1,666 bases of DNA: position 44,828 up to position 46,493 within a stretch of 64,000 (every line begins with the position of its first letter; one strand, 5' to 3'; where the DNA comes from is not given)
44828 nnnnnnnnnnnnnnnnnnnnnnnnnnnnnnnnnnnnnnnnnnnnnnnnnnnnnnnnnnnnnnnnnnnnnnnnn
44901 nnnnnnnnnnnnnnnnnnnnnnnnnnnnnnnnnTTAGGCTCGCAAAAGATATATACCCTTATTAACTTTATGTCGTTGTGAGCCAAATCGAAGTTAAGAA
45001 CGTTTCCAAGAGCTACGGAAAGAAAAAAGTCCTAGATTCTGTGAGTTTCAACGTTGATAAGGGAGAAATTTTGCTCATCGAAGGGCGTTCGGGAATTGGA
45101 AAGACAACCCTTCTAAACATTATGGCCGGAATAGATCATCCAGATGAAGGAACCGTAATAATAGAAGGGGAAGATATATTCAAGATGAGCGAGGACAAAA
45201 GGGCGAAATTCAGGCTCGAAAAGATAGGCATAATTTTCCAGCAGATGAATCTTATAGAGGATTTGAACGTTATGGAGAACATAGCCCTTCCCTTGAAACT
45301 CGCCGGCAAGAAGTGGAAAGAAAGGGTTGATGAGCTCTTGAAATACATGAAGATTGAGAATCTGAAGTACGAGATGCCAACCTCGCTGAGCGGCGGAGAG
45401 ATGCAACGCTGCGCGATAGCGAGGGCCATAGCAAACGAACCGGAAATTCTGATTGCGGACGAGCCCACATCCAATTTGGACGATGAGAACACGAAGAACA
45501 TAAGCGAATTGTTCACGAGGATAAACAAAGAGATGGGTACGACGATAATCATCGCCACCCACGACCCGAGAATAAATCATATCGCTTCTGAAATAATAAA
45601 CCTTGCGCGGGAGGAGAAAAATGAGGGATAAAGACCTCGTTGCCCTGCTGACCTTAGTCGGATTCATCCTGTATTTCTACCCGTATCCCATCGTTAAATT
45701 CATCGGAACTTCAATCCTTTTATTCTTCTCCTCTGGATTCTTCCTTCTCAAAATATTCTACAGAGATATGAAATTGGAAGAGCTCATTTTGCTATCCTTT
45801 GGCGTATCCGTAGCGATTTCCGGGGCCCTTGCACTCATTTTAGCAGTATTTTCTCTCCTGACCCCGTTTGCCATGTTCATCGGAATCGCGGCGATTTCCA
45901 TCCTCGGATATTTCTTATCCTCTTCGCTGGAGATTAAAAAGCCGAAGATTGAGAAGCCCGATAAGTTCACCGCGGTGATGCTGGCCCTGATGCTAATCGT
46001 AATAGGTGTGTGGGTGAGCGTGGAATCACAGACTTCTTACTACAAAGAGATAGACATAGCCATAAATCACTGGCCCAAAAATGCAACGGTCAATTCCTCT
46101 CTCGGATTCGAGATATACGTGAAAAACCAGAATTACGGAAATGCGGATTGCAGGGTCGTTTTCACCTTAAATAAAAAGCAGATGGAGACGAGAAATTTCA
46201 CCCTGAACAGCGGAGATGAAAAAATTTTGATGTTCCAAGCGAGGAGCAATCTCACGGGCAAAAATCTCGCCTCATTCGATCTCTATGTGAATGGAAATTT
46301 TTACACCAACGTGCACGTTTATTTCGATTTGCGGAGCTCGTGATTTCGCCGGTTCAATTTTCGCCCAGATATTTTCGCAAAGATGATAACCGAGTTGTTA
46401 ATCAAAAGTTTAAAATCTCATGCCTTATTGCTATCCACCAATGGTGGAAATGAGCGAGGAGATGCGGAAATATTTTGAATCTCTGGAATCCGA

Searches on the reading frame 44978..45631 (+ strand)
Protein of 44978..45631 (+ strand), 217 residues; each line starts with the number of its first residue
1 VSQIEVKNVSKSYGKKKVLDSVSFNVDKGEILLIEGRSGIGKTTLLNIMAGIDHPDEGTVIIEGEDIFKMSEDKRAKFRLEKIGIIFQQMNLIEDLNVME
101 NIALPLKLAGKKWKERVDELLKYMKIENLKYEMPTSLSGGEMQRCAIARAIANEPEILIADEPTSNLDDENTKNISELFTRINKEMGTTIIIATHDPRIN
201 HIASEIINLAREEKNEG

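Call 8: search_protein_families(library=pfam, proteins=[window:44978-45631:+], max_evalue=0.1)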
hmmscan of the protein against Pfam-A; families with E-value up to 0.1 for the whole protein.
window:44978-45631:+ (217 aa): 14 families
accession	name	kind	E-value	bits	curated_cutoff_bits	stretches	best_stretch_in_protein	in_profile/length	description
PF00005.33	ABC_tran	-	4.4e-35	121.7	25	1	19-165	1-137/137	ABC transporter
PF13304.12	AAA_21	-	2.9e-06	28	27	1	116-198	216-301/304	AAA domain, putative AbiEii toxin, Type IV TA system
PF02463.25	SMC_N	-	5.3e-05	23.2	40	1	101-214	135-216/220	RecF/RecN/SMC N terminal domain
PF03193.22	RsgA_GTPase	-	0.0017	18.6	30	1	3-51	81-128/174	RsgA GTPase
PF03796.21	DnaB_C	-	0.0085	15.9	27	0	18-51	8-42/255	DnaB-like helicase C terminal domain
PF25201.1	nSTAND6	-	0.0091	16.5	27.7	1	13-49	2-38/148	Novel STAND NTPase 6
PF03215.21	Rad17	-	0.0096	16.3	23.8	1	16-55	32-71/186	Rad17 P-loop domain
PF20720.3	nSTAND3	-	0.011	15.9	27.2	1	26-50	14-38/155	Novel STAND NTPase 3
PF25199.1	nSTAND_NTPase5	-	0.013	15.8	34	0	26-47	38-59/145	Novel STAND NTPase 5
PF13401.12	AAA_22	-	0.017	15.9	27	1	30-79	6-33/130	AAA domain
PF13555.12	AAA_29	-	0.017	15.3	27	1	21-46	14-39/61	P-loop containing region of AAA domain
PF13191.12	AAA_16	-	0.032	15.2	32.6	1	29-50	24-45/167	AAA ATPase domain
PF00004.35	AAA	-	0.051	14.5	21.2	0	33-52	2-21/131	ATPase family associated with various cellular activities (AAA)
PF05729.18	NACHT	-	0.071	13.4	26.7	0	31-47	2-18/167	NACHT domain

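Call 9: search_protein_families(library=ncbifam, proteins=[window:44978-45631:+], max_evalue=0.1)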
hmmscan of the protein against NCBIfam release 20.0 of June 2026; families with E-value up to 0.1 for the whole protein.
window:44978-45631:+ (217 aa): 200 families (the best 25 are shown)
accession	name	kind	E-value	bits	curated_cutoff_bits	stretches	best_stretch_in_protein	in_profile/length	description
TIGR02673.1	FtsE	equivalog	9e-62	208.5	264.85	1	4-209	2-210/214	cell division ATP-binding protein FtsE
TIGR03608.1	L_ocin_972_ABC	subfamily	3.9e-59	199.6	254.85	1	6-209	1-206/206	putative bacteriocin export ABC transporter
TIGR02211.1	LolD_lipo_ex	equivalog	7.5e-59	198.9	307.75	1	5-209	3-214/221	lipoprotein-releasing ABC transporter ATP-binding protein LolD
NF038007.1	ABC_ATP_DarD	equivalog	9.8e-54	182.1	375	1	5-209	3-213/218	darobactin export ABC transporter ATP-binding protein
TIGR02982.1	heterocyst_DevA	subfamily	8.3e-53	179.2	295.8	1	4-210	2-215/220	ABC exporter ATP-binding subunit, DevA family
NF008639.0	PRK11629.1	equivalog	1e-49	169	360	1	8-201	11-211/234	lipoprotein-releasing ABC transporter ATP-binding protein LolD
NF007879.0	PRK10584.1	equivalog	8.9e-49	166.2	336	1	4-201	7-211/228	putative ABC transporter ATP-binding protein YbbA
TIGR02315.1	ABC_phnC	equivalog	6.2e-48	163.3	266.1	1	4-208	2-218/243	phosphonate ABC transporter ATP-binding protein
TIGR00968.1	3a0106s01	subfamily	2.1e-47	161.6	342.75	1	4-209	1-204/237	sulfate ABC transporter ATP-binding protein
NF040933.2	ABC_arch_GlcV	equivalog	1.6e-46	158.8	450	1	3-202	2-208/357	glucose ABC transporter ATP-binding protein GlcV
TIGR03265.1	PhnT2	equivalog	1.9e-45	155.7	457.7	1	2-196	3-194/353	putative 2-aminoethylphosphonate ABC transporter ATP-binding protein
NF043075.1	MMSYN1_0197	equivalog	2.5e-45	154.9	550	1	4-198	3-194/341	spermidine/putrescine ABC transporter ATP-binding protein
NF006987.0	PRK09452.1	equivalog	1.9e-44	151.9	482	1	4-199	18-210/378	spermidine/putrescine ABC transporter ATP-binding protein PotA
TIGR02314.1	ABC_MetN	equivalog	2e-44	152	499.7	1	4-198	2-202/343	methionine ABC transporter ATP-binding protein MetN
NF040840.2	tungstate_WtpC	equivalog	5.5e-44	150.8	440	1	4-196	2-190/347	tungstate ABC transporter ATP-binding protein WtpC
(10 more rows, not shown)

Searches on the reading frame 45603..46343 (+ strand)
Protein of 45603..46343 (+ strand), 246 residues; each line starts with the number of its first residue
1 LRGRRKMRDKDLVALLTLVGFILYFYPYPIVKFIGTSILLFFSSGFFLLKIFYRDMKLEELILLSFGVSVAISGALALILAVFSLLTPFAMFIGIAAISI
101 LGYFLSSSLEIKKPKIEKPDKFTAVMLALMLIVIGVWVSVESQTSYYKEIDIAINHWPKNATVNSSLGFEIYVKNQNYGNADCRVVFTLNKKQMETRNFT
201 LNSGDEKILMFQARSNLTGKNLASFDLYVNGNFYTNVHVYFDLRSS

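Call 8: search_protein_families(library=pfam, proteins=[window:45603-46343:+], max_evalue=0.1)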
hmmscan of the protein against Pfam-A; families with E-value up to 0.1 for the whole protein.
window:45603-46343:+ (246 aa): 1 family
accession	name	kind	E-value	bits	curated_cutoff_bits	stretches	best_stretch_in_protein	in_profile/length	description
PF09792.14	But2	-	0.017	15.9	24.2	1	162-211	29-75/141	Ubiquitin 3 binding protein But2 C-terminal domain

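Call 9: search_protein_families(library=ncbifam, proteins=[window:45603-46343:+], max_evalue=0.1)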
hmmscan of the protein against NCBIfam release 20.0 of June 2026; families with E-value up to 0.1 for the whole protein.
window:45603-46343:+ (246 aa): 0 families

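Call 50: search_protein_families(library=pfam, proteins=[window:45621-46343:+], max_evalue=10)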
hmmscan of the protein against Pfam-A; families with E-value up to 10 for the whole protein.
window:45621-46343:+ (240 aa): 7 families
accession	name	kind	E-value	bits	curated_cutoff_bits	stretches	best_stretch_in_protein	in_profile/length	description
PF09792.14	But2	-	0.017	16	24.2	1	156-205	29-75/141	Ubiquitin 3 binding protein But2 C-terminal domain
PF07705.17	CARDB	-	0.14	12.8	22.7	1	148-210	8-72/101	CARDB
PF01925.25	TauE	-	0.17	12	32.6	1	12-131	23-139/237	Sulfite exporter TauE/SafE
PF11992.13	TgpA_N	-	0.29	10.5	30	1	69-135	3-69/333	TgpA N-terminal domain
PF13567.11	DUF4131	-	2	8.5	31.6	1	83-182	25-89/165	Domain of unknown function (DUF4131)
PF04123.18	DUF373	-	3.8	7.3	28.3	1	40-142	141-247/335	Domain of unknown function (DUF373)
PF06196.17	DUF997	-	6.5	7.2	26.3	1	32-54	53-75/77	Protein of unknown function (DUF997)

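Call 58: find_homologous_proteins(query=window:45621-46343:+)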
Query window:45621-46343:+ (240 aa): 27 proteins with E <= 0.001 among 2983 candidates.
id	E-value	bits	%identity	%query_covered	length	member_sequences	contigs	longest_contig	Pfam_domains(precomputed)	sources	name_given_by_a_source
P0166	1.3e-140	485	93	100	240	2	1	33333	-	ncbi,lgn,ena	-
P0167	2.7e-114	399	78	99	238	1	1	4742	-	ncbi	-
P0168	1.0e-92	328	62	100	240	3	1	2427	-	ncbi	-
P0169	2.0e-89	317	60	100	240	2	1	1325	-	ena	-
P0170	6.9e-89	316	61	99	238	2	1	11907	-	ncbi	-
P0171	2.3e-88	314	60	100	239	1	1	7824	-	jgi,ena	jgi:uncharacterized membrane protein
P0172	9.1e-88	312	60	100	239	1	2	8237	-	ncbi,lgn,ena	-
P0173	4.2e-87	310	58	99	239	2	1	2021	-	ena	-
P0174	6.2e-86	306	61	100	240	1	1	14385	-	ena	-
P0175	3.2e-85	304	59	99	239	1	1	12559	-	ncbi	-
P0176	4.3e-83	297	58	100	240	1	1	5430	-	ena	-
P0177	1.5e-82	295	56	100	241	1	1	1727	-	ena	-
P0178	8.1e-81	289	55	100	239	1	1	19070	-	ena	-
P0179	2.4e-79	284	56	100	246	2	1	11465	-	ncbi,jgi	-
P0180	1.8e-77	278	54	100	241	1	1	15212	-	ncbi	-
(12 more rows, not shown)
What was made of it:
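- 45621..46343 (+): Accessory membrane protein, 240 aa: five TM helices plus an extracellular beta-sandwich domain. Overlaps the ATPase gene by 11 nt. Narrow family of 27 proteins of 238-246 aa, one named DUF1616 (call 58).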
